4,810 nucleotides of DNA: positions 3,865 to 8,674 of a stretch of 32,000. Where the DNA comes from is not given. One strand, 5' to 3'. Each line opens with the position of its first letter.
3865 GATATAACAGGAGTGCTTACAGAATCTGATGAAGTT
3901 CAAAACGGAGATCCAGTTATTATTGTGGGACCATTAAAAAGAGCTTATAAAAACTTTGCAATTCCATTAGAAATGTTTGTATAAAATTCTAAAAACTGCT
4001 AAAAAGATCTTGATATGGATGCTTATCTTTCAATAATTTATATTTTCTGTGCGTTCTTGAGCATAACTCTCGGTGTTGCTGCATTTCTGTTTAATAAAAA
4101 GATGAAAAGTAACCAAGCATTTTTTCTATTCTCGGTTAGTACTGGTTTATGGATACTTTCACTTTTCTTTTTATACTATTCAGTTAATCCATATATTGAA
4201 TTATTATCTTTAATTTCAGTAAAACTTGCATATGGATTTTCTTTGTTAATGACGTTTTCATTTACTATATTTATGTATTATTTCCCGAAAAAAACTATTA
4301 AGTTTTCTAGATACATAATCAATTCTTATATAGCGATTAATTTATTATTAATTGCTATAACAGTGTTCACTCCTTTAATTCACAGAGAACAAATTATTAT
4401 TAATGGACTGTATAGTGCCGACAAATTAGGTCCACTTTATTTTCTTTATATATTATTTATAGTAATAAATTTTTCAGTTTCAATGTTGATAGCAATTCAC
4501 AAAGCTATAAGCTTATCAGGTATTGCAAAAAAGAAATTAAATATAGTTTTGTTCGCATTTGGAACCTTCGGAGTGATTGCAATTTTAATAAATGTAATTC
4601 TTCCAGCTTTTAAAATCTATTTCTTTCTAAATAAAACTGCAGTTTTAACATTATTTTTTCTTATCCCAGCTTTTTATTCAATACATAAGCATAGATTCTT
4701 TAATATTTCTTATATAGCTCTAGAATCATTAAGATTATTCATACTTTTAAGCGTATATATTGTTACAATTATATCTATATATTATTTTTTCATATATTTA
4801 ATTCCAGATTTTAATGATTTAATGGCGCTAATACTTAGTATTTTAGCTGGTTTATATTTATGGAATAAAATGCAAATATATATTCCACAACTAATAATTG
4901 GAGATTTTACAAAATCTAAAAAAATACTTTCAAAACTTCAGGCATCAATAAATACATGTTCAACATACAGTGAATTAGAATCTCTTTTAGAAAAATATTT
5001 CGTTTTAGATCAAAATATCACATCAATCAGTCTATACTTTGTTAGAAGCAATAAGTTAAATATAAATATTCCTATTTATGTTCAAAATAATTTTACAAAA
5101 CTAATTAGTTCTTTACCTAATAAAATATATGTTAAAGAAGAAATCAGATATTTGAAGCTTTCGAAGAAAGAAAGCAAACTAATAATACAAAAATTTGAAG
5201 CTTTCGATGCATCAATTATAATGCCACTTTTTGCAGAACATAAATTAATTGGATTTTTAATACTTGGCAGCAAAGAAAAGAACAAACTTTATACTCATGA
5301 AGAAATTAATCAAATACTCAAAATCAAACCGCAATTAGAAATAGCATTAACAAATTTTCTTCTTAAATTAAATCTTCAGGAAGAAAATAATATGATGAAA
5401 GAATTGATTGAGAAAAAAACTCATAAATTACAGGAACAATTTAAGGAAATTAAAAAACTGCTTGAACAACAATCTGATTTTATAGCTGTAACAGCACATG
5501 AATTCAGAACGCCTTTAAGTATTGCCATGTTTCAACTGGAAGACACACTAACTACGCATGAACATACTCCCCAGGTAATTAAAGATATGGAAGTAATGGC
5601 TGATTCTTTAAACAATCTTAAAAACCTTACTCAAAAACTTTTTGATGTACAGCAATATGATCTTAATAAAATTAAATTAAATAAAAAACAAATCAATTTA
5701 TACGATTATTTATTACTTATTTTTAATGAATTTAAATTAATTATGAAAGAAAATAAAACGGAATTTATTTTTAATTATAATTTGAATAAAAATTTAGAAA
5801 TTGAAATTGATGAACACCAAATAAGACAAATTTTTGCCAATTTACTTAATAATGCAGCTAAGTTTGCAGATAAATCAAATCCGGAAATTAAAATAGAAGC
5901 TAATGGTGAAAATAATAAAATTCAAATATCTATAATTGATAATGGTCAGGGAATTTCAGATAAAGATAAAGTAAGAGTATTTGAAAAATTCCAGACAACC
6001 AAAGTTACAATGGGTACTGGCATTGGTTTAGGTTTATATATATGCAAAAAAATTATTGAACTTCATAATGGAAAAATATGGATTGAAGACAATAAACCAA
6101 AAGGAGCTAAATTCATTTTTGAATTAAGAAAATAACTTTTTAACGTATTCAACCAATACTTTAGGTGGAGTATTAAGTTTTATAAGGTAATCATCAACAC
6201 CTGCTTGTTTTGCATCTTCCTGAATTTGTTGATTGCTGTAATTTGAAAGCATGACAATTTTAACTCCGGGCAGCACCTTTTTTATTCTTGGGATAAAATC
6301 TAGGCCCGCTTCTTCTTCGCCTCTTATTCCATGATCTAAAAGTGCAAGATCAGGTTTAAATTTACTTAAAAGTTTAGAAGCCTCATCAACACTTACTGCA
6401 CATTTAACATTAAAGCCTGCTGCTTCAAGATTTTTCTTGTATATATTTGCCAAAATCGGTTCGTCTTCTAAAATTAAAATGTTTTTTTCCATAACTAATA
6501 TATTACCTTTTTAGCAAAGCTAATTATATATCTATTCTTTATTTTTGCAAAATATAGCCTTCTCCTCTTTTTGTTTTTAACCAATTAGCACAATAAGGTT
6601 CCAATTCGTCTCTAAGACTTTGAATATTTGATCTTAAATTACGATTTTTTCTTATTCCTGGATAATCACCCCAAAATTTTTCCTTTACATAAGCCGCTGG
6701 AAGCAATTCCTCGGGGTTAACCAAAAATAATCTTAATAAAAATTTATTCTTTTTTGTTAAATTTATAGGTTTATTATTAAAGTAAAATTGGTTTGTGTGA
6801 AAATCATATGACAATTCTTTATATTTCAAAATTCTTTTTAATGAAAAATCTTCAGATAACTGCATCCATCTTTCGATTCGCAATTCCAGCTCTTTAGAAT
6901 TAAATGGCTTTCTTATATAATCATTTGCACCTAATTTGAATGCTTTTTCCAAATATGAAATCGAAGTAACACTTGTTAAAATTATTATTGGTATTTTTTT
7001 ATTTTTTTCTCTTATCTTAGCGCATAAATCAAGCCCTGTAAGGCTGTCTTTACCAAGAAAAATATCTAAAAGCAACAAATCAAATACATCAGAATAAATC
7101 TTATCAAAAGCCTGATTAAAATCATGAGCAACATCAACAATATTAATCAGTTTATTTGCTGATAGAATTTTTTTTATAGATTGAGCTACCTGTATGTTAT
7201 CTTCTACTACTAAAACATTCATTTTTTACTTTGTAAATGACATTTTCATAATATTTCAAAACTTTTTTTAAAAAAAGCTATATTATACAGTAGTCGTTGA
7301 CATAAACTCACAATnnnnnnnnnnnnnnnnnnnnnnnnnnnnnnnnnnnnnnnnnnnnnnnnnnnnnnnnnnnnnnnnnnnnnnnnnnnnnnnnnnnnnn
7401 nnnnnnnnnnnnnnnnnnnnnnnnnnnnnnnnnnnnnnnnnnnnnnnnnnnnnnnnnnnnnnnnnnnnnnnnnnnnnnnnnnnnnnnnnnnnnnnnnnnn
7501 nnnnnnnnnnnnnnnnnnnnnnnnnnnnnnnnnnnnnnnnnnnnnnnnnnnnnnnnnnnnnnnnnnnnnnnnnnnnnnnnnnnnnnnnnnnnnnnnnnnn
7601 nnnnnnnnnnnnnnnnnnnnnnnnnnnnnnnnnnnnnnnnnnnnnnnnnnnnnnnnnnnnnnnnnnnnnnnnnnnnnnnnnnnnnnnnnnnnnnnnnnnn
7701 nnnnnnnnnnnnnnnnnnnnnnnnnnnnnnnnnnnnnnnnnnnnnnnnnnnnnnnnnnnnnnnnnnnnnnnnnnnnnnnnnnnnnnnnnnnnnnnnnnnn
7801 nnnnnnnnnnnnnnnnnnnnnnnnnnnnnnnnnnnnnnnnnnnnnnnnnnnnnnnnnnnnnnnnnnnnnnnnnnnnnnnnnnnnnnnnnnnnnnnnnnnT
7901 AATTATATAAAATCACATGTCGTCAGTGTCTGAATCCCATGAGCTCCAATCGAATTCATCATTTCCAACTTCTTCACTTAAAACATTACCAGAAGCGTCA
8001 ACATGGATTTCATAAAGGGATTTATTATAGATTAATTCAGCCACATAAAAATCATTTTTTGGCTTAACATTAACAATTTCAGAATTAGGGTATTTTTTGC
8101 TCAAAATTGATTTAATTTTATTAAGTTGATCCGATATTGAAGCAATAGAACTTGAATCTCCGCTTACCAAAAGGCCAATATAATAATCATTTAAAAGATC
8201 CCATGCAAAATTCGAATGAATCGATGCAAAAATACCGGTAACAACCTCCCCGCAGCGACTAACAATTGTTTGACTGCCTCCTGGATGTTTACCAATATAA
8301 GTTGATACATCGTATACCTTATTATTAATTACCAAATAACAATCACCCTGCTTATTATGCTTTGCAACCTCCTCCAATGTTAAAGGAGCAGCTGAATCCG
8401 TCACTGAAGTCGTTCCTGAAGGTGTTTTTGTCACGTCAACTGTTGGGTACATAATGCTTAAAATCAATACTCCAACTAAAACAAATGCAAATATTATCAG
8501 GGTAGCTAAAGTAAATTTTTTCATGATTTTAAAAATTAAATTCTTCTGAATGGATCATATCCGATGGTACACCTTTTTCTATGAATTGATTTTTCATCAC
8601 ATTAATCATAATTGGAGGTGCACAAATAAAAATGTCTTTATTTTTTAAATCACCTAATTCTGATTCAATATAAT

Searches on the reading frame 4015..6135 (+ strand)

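Call 50: search_protein_families(library=pfam, proteins=[window:4015-6135:+], max_evalue=0.001)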
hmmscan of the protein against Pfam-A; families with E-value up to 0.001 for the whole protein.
window:4015-6135:+ (706 aa): 2 families
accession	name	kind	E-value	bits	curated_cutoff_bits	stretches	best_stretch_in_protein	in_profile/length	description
PF02518.31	HATPase_c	-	6.6e-27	94.6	26.4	1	599-705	2-108/111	Histidine kinase-, DNA gyrase B-, and HSP90-like ATPase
PF00512.31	HisKA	-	2.3e-05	24.8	26.9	1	485-546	1-61/66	His Kinase A (phospho-acceptor) domain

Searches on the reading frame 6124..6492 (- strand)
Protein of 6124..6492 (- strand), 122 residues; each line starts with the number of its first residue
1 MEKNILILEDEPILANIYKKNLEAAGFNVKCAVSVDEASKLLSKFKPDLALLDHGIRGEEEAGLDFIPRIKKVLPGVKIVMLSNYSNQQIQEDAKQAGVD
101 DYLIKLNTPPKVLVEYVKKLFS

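Call 50: search_protein_families(library=pfam, proteins=[window:6124-6492:-], max_evalue=0.001)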
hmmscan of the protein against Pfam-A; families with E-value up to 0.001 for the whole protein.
window:6124-6492:- (122 aa): 1 family
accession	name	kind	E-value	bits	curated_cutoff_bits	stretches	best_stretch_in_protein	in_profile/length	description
PF00072.30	Response_reg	-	1.4e-17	64.3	30.2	1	5-111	1-105/111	Response regulator receiver domain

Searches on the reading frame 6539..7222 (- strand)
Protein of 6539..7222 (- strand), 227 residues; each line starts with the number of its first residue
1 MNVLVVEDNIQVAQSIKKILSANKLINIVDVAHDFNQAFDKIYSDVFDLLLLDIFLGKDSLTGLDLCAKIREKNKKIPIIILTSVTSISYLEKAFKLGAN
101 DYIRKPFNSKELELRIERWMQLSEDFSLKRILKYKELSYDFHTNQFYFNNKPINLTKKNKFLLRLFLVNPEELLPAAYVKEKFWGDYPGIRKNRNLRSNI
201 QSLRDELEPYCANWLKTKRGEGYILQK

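Call 50: search_protein_families(library=pfam, proteins=[window:6539-7222:-], max_evalue=0.001)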
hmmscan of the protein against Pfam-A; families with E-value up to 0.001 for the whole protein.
window:6539-7222:- (227 aa): 2 families
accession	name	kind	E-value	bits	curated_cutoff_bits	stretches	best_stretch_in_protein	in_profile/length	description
PF00072.30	Response_reg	-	2.9e-24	85.8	30.2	1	3-116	1-110/111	Response regulator receiver domain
PF00486.34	Trans_reg_C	-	5.8e-10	39.5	26.2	1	151-225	2-77/77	Transcriptional regulatory protein, C terminal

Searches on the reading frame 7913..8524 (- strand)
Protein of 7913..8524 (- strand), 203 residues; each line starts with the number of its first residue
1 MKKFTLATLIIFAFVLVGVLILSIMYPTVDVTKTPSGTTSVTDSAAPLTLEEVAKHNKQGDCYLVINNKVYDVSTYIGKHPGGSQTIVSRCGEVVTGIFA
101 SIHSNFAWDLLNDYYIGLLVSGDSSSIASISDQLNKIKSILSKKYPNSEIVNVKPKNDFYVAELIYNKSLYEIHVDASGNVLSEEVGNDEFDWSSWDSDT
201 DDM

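Call 50: search_protein_families(library=pfam, proteins=[window:7913-8524:-], max_evalue=0.001)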
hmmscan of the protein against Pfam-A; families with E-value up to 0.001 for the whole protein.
window:7913-8524:- (203 aa): 1 family
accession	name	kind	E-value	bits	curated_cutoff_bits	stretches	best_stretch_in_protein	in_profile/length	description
PF00173.33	Cyt-b5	-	3.4e-21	75.5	23.7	1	49-119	1-73/74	Cytochrome b5-like Heme/Steroid binding domain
